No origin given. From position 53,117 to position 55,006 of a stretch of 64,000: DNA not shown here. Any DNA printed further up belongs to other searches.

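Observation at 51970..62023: hdrBCA-flxDCBA in one operon with an anchor-less fumarate-reductase pair and a SucE-like exporter: candidate soluble, electron-bifurcating fumarate reductase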

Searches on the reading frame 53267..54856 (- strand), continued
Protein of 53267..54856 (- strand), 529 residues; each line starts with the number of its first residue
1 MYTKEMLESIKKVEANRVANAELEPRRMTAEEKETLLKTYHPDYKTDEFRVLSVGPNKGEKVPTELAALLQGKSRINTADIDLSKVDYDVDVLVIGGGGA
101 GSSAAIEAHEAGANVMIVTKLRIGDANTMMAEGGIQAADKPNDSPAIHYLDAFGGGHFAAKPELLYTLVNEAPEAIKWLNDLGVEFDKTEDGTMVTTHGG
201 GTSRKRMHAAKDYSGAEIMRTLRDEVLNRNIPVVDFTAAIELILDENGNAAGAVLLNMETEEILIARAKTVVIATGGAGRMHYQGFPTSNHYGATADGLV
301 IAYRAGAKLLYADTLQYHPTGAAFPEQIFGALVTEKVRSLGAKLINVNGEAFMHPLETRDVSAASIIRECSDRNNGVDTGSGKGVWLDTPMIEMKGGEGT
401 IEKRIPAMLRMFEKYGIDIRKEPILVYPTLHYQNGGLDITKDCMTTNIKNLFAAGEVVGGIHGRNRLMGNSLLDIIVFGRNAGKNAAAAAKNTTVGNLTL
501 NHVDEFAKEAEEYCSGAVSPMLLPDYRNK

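Call 41: search_protein_families(library=ncbifam, proteins=[P0154, P0164, P0173, P0178, P0197, P0199, P0201, P0215, P0226, P0241], max_evalue=1e-60)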
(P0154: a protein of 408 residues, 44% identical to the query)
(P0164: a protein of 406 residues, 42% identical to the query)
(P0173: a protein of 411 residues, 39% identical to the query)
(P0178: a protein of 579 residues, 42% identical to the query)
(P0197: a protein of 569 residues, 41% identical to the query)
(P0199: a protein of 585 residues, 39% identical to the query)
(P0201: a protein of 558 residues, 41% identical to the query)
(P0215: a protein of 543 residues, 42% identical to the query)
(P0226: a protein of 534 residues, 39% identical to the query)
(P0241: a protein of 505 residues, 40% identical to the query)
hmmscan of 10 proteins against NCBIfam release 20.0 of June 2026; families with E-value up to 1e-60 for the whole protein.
P0154 (408 aa): 7 families
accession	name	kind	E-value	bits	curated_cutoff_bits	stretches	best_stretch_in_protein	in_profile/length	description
TIGR00551.1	nadB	equivalog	2.6e-76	257.3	452.75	1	7-406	2-389/489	L-aspartate oxidase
NF004900.0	PRK06263.1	equivalog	9.6e-75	252.2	718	1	7-406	7-404/546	fumarate reductase (CoM/CoB) subunit TfrA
NF005867.0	PRK07804.1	equivalog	3.7e-71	240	639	1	5-407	16-418/548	L-aspartate oxidase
NF005866.0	PRK07803.1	equivalog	2.5e-66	224.1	819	0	6-270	7-284/631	fumarate reductase/succinate dehydrogenase flavoprotein subunit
TIGR01812.1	sdhA_frdA_Gneg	subfamily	4e-65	220.4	567.3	1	9-406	1-404/568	succinate dehydrogenase or fumarate reductase, flavoprotein subunit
NF005636.0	PRK07395.1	subfamily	5.6e-65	219.6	723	1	6-397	11-397/560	L-aspartate oxidase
NF005701.0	PRK07512.1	equivalog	2.5e-63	214.2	528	1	6-406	8-397/516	L-aspartate oxidase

P0164 (406 aa): 10 families
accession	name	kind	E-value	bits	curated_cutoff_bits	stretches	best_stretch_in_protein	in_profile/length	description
TIGR00551.1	nadB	equivalog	3.6e-78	263.4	452.75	1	6-401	2-387/489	L-aspartate oxidase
NF005701.0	PRK07512.1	equivalog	3.9e-74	249.9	528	1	5-402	8-396/516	L-aspartate oxidase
NF004900.0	PRK06263.1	equivalog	5.9e-74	249.6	718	1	5-404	6-405/546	fumarate reductase (CoM/CoB) subunit TfrA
NF005867.0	PRK07804.1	equivalog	1.4e-71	241.4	639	1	5-403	17-417/548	L-aspartate oxidase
NF005636.0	PRK07395.1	subfamily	2e-69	234.3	723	1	4-394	10-397/560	L-aspartate oxidase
TIGR01812.1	sdhA_frdA_Gneg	subfamily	3.5e-69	233.8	567.3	1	8-403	1-404/568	succinate dehydrogenase or fumarate reductase, flavoprotein subunit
NF005978.0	PRK08071.1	equivalog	3.8e-63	213.7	621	1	6-401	3-386/514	L-aspartate oxidase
NF006567.0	PRK09077.1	equivalog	4.5e-63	213.3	629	1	4-399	6-405/537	L-aspartate oxidase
NF004820.0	PRK06175.1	equivalog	4e-62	210.5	472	1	6-398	4-382/433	L-aspartate oxidase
NF005866.0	PRK07803.1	equivalog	7.4e-62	209.4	819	0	4-271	6-288/631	fumarate reductase/succinate dehydrogenase flavoprotein subunit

P0173 (411 aa): 6 families
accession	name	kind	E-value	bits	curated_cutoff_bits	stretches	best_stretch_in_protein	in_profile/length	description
NF004900.0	PRK06263.1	equivalog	1e-77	262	718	1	3-407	5-408/546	fumarate reductase (CoM/CoB) subunit TfrA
TIGR00551.1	nadB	equivalog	1.1e-74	252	452.75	1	5-404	2-390/489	L-aspartate oxidase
NF004820.0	PRK06175.1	equivalog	8.7e-68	229.1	472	1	5-397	4-381/433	L-aspartate oxidase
TIGR01812.1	sdhA_frdA_Gneg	subfamily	1.6e-64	218.4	567.3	1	7-408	1-409/568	succinate dehydrogenase or fumarate reductase, flavoprotein subunit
NF005866.0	PRK07803.1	equivalog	3e-62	210.7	819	0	5-266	8-283/631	fumarate reductase/succinate dehydrogenase flavoprotein subunit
NF005636.0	PRK07395.1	subfamily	9.7e-61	205.6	723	0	5-395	12-398/560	L-aspartate oxidase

P0178 (579 aa): 21 families
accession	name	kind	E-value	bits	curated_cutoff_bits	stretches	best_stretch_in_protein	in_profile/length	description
NF005866.0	PRK07803.1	equivalog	1.7e-222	740.1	819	2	8-283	3-291/631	fumarate reductase/succinate dehydrogenase flavoprotein subunit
NF004900.0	PRK06263.1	equivalog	3.8e-194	646.3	718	1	11-552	5-540/546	fumarate reductase (CoM/CoB) subunit TfrA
TIGR01812.1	sdhA_frdA_Gneg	subfamily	3e-172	574.1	567.3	1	15-551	1-547/568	succinate dehydrogenase or fumarate reductase, flavoprotein subunit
TIGR01816.1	sdhA_forward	equivalog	6.2e-155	516.6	727.35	1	13-556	2-561/584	succinate dehydrogenase flavoprotein subunit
NF004724.0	PRK06069.1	subfamily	1.7e-153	511.9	826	1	11-556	3-561/577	succinate dehydrogenase/fumarate reductase flavoprotein subunit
NF004613.0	PRK05945.1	equivalog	7.6e-148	493.6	824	1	13-539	3-541/575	succinate dehydrogenase/fumarate reductase flavoprotein subunit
NF005037.0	PRK06452.1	equivalog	2.2e-134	449.1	862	1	11-551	3-545/566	succinate dehydrogenase flavoprotein subunit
NF006686.0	PRK09231.1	equivalog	8.6e-125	417.5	854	1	11-539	3-546/598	fumarate reductase (quinol) flavoprotein subunit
TIGR01176.1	fum_red_Fp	equivalog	2.6e-121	406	932.7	1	12-548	2-555/580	fumarate reductase (quinol) flavoprotein subunit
NF042982.1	MFR_Fp_SdhA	equivalog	2.7e-121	406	1100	1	13-539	47-579/612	8-methylmenaquinol:fumarate reductase flavoprotein subunit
NF006383.0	PRK08626.1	equivalog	1.5e-118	396.8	663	1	118-553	133-575/657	fumarate reductase flavoprotein subunit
NF005867.0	PRK07804.1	equivalog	4.1e-118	395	639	1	12-554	17-537/548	L-aspartate oxidase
TIGR00551.1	nadB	equivalog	5.3e-118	394.8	452.75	1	13-534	2-489/489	L-aspartate oxidase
NF005701.0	PRK07512.1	equivalog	5.4e-115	384.7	528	1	9-558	5-508/516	L-aspartate oxidase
NF005636.0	PRK07395.1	subfamily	1.6e-110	370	723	1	12-543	11-544/560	L-aspartate oxidase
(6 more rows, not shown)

P0197 (569 aa): 22 families
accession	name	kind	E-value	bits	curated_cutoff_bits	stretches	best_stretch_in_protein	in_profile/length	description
NF005866.0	PRK07803.1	equivalog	5.9e-198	659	819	2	2-275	5-291/631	fumarate reductase/succinate dehydrogenase flavoprotein subunit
NF004900.0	PRK06263.1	equivalog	2.5e-183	610.6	718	1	2-546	4-542/546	fumarate reductase (CoM/CoB) subunit TfrA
TIGR01812.1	sdhA_frdA_Gneg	subfamily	5.1e-164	546.9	567.3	1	7-531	1-535/568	succinate dehydrogenase or fumarate reductase, flavoprotein subunit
TIGR01816.1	sdhA_forward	equivalog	3.9e-147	490.9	727.35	1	5-535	2-548/584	succinate dehydrogenase flavoprotein subunit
NF004724.0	PRK06069.1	subfamily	3.8e-143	477.7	826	1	1-549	1-562/577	succinate dehydrogenase/fumarate reductase flavoprotein subunit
NF004613.0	PRK05945.1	equivalog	1.5e-130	436.5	824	1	6-530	4-540/575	succinate dehydrogenase/fumarate reductase flavoprotein subunit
NF005037.0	PRK06452.1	equivalog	9.9e-129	430.4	862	1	1-532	1-534/566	succinate dehydrogenase flavoprotein subunit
NF006686.0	PRK09231.1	equivalog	2.3e-123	412.8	854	1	1-527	1-542/598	fumarate reductase (quinol) flavoprotein subunit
NF005867.0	PRK07804.1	equivalog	2.7e-121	405.5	639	1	5-550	18-541/548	L-aspartate oxidase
TIGR00551.1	nadB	equivalog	4.1e-121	405.1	452.75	1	5-526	2-489/489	L-aspartate oxidase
TIGR01176.1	fum_red_Fp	equivalog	1.3e-116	390.6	932.7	1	4-525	2-536/580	fumarate reductase (quinol) flavoprotein subunit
NF042982.1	MFR_Fp_SdhA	equivalog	3.7e-116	389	1100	1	5-527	47-575/612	8-methylmenaquinol:fumarate reductase flavoprotein subunit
NF005636.0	PRK07395.1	subfamily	4.9e-116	388.2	723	1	5-540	12-549/560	L-aspartate oxidase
NF005701.0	PRK07512.1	equivalog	4.6e-108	361.8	528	1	5-534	9-492/516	L-aspartate oxidase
NF005978.0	PRK08071.1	equivalog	7.2e-106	354.6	621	1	6-536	4-501/514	L-aspartate oxidase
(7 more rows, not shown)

P0199 (585 aa): 22 families
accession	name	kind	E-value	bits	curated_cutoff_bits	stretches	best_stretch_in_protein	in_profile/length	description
NF004900.0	PRK06263.1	equivalog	2.1e-170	568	718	1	8-550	6-538/546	fumarate reductase (CoM/CoB) subunit TfrA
TIGR01812.1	sdhA_frdA_Gneg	subfamily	5.4e-150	500.6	567.3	1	12-547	2-539/568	succinate dehydrogenase or fumarate reductase, flavoprotein subunit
NF005866.0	PRK07803.1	equivalog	7.9e-149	496.7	819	2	7-284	6-291/631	fumarate reductase/succinate dehydrogenase flavoprotein subunit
NF004724.0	PRK06069.1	subfamily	4.5e-127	424.6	826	1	10-548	6-549/577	succinate dehydrogenase/fumarate reductase flavoprotein subunit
TIGR01816.1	sdhA_forward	equivalog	2.3e-124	415.7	727.35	1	11-566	4-573/584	succinate dehydrogenase flavoprotein subunit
NF004613.0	PRK05945.1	equivalog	1.6e-121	406.8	824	1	11-546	5-548/575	succinate dehydrogenase/fumarate reductase flavoprotein subunit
NF006686.0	PRK09231.1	equivalog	1e-112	377.7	854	1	8-554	4-558/598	fumarate reductase (quinol) flavoprotein subunit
NF042982.1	MFR_Fp_SdhA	equivalog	7.1e-109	364.9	1100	1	8-547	46-584/612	8-methylmenaquinol:fumarate reductase flavoprotein subunit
TIGR00551.1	nadB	equivalog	8.5e-109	364.4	452.75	1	9-533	2-488/489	L-aspartate oxidase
TIGR01176.1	fum_red_Fp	equivalog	7.7e-106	355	932.7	1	10-557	4-559/580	fumarate reductase (quinol) flavoprotein subunit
NF005867.0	PRK07804.1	equivalog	3.3e-101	339.2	639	1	7-557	16-540/548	L-aspartate oxidase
NF006383.0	PRK08626.1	equivalog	6.3e-101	338.6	663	1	119-539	138-559/657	fumarate reductase flavoprotein subunit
NF005037.0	PRK06452.1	equivalog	1.7e-100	337.2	862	1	11-553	7-546/566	succinate dehydrogenase flavoprotein subunit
NF006567.0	PRK09077.1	equivalog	2.3e-96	323.1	629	1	7-543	6-528/537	L-aspartate oxidase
NF005636.0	PRK07395.1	subfamily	4.8e-96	322.2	723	1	7-551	10-552/560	L-aspartate oxidase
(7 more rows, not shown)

P0201 (558 aa): 20 families
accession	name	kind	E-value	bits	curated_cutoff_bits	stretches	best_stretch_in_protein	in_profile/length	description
NF004900.0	PRK06263.1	equivalog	1.3e-187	624.8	718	1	5-550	4-543/546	fumarate reductase (CoM/CoB) subunit TfrA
NF005866.0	PRK07803.1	equivalog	5.5e-155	517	819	2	1-277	1-290/631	fumarate reductase/succinate dehydrogenase flavoprotein subunit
TIGR01812.1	sdhA_frdA_Gneg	subfamily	1.6e-150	502.3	567.3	1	10-552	1-553/568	succinate dehydrogenase or fumarate reductase, flavoprotein subunit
NF004724.0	PRK06069.1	subfamily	2.5e-144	481.6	826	1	5-555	2-565/577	succinate dehydrogenase/fumarate reductase flavoprotein subunit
TIGR01816.1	sdhA_forward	equivalog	2.6e-122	408.9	727.35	1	9-545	3-555/584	succinate dehydrogenase flavoprotein subunit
NF005037.0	PRK06452.1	equivalog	5.9e-115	385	862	1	8-555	5-554/566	succinate dehydrogenase flavoprotein subunit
NF004613.0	PRK05945.1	equivalog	1.3e-113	380.6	824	1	8-555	3-563/575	succinate dehydrogenase/fumarate reductase flavoprotein subunit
TIGR00551.1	nadB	equivalog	2.9e-110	369.3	452.75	1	8-528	2-488/489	L-aspartate oxidase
NF006686.0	PRK09231.1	equivalog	1.2e-109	367.6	854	1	6-544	3-557/598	fumarate reductase (quinol) flavoprotein subunit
NF005867.0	PRK07804.1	equivalog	1.8e-106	356.6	639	1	8-546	18-534/548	L-aspartate oxidase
TIGR01176.1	fum_red_Fp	equivalog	3.4e-104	349.6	932.7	1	7-547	2-558/580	fumarate reductase (quinol) flavoprotein subunit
NF042982.1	MFR_Fp_SdhA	equivalog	1.1e-102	344.5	1100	1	5-541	44-587/612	8-methylmenaquinol:fumarate reductase flavoprotein subunit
NF006383.0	PRK08626.1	equivalog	2.2e-100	336.8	663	1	132-541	152-567/657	fumarate reductase flavoprotein subunit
NF005636.0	PRK07395.1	subfamily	3.4e-100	335.9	723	1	7-544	11-550/560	L-aspartate oxidase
NF005978.0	PRK08071.1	equivalog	2.6e-97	326.4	621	1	8-549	3-510/514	L-aspartate oxidase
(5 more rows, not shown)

P0215 (543 aa): 20 families
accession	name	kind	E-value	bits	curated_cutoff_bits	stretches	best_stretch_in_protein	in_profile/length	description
NF004900.0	PRK06263.1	equivalog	3.2e-230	765.4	718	1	6-535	5-538/546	fumarate reductase (CoM/CoB) subunit TfrA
NF005866.0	PRK07803.1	equivalog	1.2e-140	469.6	819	2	7-272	7-289/631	fumarate reductase/succinate dehydrogenase flavoprotein subunit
TIGR01812.1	sdhA_frdA_Gneg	subfamily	4.9e-138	461.1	567.3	1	11-515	2-528/568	succinate dehydrogenase or fumarate reductase, flavoprotein subunit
NF004724.0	PRK06069.1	subfamily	3.9e-122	408.3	826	1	10-514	7-536/577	succinate dehydrogenase/fumarate reductase flavoprotein subunit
TIGR00551.1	nadB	equivalog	1.3e-116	390.2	452.75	1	9-514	3-487/489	L-aspartate oxidase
TIGR01816.1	sdhA_forward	equivalog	5.2e-115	384.8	727.35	1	10-515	4-537/584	succinate dehydrogenase flavoprotein subunit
NF005867.0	PRK07804.1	equivalog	1.6e-108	363.3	639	1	7-517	17-518/548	L-aspartate oxidase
NF005636.0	PRK07395.1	subfamily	4.4e-107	358.6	723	1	7-470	11-469/560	L-aspartate oxidase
TIGR01176.1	fum_red_Fp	equivalog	2.1e-106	356.8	932.7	1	8-529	3-550/580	fumarate reductase (quinol) flavoprotein subunit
NF006686.0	PRK09231.1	equivalog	3.8e-106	356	854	1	8-530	5-553/598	fumarate reductase (quinol) flavoprotein subunit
NF042982.1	MFR_Fp_SdhA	equivalog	7.2e-103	345.1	1100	1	4-514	43-572/612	8-methylmenaquinol:fumarate reductase flavoprotein subunit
NF005978.0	PRK08071.1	equivalog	1e-101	340.9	621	1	8-516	3-491/514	L-aspartate oxidase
NF004613.0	PRK05945.1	equivalog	2.2e-101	340.2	824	1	9-516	4-536/575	succinate dehydrogenase/fumarate reductase flavoprotein subunit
NF005701.0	PRK07512.1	equivalog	3e-101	339.3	528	1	8-518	9-486/516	L-aspartate oxidase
NF005037.0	PRK06452.1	equivalog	3.9e-99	332.7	862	1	11-515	8-526/566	succinate dehydrogenase flavoprotein subunit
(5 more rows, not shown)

P0226 (534 aa): 22 families
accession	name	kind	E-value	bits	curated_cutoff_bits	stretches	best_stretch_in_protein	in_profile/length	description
TIGR01812.1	sdhA_frdA_Gneg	subfamily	1.7e-152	508.8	567.3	1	3-526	1-550/568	succinate dehydrogenase or fumarate reductase, flavoprotein subunit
NF004724.0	PRK06069.1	subfamily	7.2e-136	453.7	826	1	2-532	6-565/577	succinate dehydrogenase/fumarate reductase flavoprotein subunit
NF042982.1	MFR_Fp_SdhA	equivalog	6.4e-134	447.7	1100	1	2-532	48-601/612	8-methylmenaquinol:fumarate reductase flavoprotein subunit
NF004900.0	PRK06263.1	equivalog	2.3e-127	425.9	718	1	2-521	8-537/546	fumarate reductase (CoM/CoB) subunit TfrA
TIGR01816.1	sdhA_forward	equivalog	7.4e-127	423.9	727.35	1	3-509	4-541/584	succinate dehydrogenase flavoprotein subunit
NF006686.0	PRK09231.1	equivalog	2.3e-123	412.8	854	1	2-515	6-551/598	fumarate reductase (quinol) flavoprotein subunit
TIGR01176.1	fum_red_Fp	equivalog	1.1e-117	394.1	932.7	1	3-523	5-557/580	fumarate reductase (quinol) flavoprotein subunit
TIGR00551.1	nadB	equivalog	1.6e-117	393.3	452.75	1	2-506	3-489/489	L-aspartate oxidase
NF005037.0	PRK06452.1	equivalog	6.3e-111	371.7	862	1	3-532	7-554/566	succinate dehydrogenase flavoprotein subunit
NF004613.0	PRK05945.1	equivalog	2.7e-109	366.3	824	1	3-530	5-561/575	succinate dehydrogenase/fumarate reductase flavoprotein subunit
NF005866.0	PRK07803.1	equivalog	4.7e-105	352.1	819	0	3-259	10-284/631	fumarate reductase/succinate dehydrogenase flavoprotein subunit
NF005636.0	PRK07395.1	subfamily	5.1e-103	345.2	723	1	2-521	13-550/560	L-aspartate oxidase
NF005978.0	PRK08071.1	equivalog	4.1e-102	342.2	621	1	3-523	5-506/514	L-aspartate oxidase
NF005867.0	PRK07804.1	equivalog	5.4e-102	341.8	639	1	3-523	20-534/548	L-aspartate oxidase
NF005701.0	PRK07512.1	equivalog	9.2e-100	334.4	528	1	3-516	11-494/516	L-aspartate oxidase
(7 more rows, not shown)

P0241 (505 aa): 22 families
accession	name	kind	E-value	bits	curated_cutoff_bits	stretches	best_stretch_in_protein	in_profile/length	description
NF004900.0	PRK06263.1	equivalog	9.3e-137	456.9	718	1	2-500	9-516/546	fumarate reductase (CoM/CoB) subunit TfrA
TIGR01812.1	sdhA_frdA_Gneg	subfamily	2.5e-118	396.1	567.3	1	3-501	2-524/568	succinate dehydrogenase or fumarate reductase, flavoprotein subunit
NF005866.0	PRK07803.1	equivalog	1.3e-110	370.4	819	1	3-260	11-283/631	fumarate reductase/succinate dehydrogenase flavoprotein subunit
TIGR00551.1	nadB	equivalog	2e-106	356.6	452.75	1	1-500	3-483/489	L-aspartate oxidase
NF004724.0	PRK06069.1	subfamily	1.1e-101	340.9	826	1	3-500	8-532/577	succinate dehydrogenase/fumarate reductase flavoprotein subunit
NF005978.0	PRK08071.1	equivalog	2.8e-99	332.9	621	1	2-502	5-487/514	L-aspartate oxidase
NF005701.0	PRK07512.1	equivalog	1.5e-95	320.5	528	1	2-500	11-478/516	L-aspartate oxidase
TIGR01816.1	sdhA_forward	equivalog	7.1e-95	318.3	727.35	1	3-501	5-533/584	succinate dehydrogenase flavoprotein subunit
NF005636.0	PRK07395.1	subfamily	2.5e-90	303.3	723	1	2-455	14-464/560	L-aspartate oxidase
NF006686.0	PRK09231.1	equivalog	1.5e-88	297.8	854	1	2-501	7-534/598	fumarate reductase (quinol) flavoprotein subunit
NF005867.0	PRK07804.1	equivalog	3.3e-88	296.3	639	1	3-501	21-512/548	L-aspartate oxidase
NF004820.0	PRK06175.1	equivalog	1.7e-87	294.1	472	1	2-417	6-422/433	L-aspartate oxidase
TIGR01176.1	fum_red_Fp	equivalog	1e-86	291.8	932.7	1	2-501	5-532/580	fumarate reductase (quinol) flavoprotein subunit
NF004613.0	PRK05945.1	equivalog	1.4e-86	291.4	824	1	2-501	5-531/575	succinate dehydrogenase/fumarate reductase flavoprotein subunit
NF006567.0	PRK09077.1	equivalog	3.6e-86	289.5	629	1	2-500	10-513/537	L-aspartate oxidase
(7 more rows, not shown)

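Call 42: find_encoding_contigs(protein=P0154, flank=8000, max_places=2)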
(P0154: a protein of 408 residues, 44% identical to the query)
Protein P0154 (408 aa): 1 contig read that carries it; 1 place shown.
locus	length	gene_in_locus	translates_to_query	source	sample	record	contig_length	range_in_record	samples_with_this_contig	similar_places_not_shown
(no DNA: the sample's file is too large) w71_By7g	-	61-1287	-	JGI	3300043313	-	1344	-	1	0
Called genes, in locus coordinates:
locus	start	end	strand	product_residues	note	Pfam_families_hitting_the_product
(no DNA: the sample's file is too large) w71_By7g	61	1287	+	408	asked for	PF00890:FAD_binding_2, PF01266:DAO, PF03486:HI0933_like (faint), PF07992:Pyr_redox_2 (faint)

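Call 54: find_encoding_contigs(protein=P0132, flank=9000, max_places=1)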
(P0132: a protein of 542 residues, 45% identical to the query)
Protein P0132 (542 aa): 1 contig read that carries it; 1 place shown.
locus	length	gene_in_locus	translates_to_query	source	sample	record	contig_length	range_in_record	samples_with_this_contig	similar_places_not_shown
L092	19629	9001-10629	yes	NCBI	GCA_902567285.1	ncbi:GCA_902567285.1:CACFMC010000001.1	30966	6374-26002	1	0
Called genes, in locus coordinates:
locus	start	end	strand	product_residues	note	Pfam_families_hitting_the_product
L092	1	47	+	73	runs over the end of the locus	-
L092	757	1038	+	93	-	-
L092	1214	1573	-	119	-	PF09996:DUF2237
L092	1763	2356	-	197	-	-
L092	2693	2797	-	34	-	-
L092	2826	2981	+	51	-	-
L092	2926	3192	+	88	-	-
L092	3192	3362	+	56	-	-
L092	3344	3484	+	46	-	-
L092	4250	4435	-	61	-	-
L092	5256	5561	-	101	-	-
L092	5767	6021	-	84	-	-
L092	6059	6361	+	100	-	-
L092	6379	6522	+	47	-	-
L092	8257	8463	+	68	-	-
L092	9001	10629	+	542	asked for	PF03486:HI0933_like, PF07992:Pyr_redox_2 (faint), PF00890:FAD_binding_2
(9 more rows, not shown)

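Call 55: find_encoding_contigs(protein=P0131, flank=9000, max_places=1)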
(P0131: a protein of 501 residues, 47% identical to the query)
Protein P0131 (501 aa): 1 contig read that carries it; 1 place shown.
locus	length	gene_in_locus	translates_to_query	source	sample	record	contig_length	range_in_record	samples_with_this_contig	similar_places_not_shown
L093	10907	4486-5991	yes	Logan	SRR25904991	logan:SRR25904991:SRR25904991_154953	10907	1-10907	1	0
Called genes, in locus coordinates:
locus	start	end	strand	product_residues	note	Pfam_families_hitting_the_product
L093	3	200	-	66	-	?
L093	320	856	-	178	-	PF14278:TetR_C_8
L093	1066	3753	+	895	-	PF03176:MMPL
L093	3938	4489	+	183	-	PF13183:Fer4_8 (faint), PF13534:Fer4_17 (faint), PF13187:Fer4_9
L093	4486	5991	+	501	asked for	PF00890:FAD_binding_2, PF01266:DAO, PF03486:HI0933_like (weak), PF07992:Pyr_redox_2 (faint), PF12831:FAD_oxidored (weak)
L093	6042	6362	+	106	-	-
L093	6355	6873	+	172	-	PF07155:ECF-ribofla_trS, PF12822:ECF_trnsprt (weak)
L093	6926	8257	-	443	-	PF00224:PK, PF02887:PK_C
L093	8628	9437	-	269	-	PF04536:TPM_phosphatase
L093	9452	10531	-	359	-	-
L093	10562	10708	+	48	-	-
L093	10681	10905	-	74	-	?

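Call 56: find_encoding_contigs(protein=P0133, flank=9000, max_places=1)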
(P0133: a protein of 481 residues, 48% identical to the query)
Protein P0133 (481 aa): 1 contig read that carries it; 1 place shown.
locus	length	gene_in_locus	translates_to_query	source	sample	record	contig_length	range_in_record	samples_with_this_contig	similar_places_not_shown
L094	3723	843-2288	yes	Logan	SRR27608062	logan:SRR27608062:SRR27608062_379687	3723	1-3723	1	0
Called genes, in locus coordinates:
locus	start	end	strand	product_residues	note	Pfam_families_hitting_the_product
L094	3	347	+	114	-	?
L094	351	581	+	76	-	-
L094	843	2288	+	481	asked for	PF00890:FAD_binding_2, PF01134:GIDA (weak), PF01266:DAO, PF03486:HI0933_like, PF07992:Pyr_redox_2 (weak), PF12831:FAD_oxidored (weak)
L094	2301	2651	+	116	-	-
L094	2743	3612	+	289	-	PF00701:DHDPS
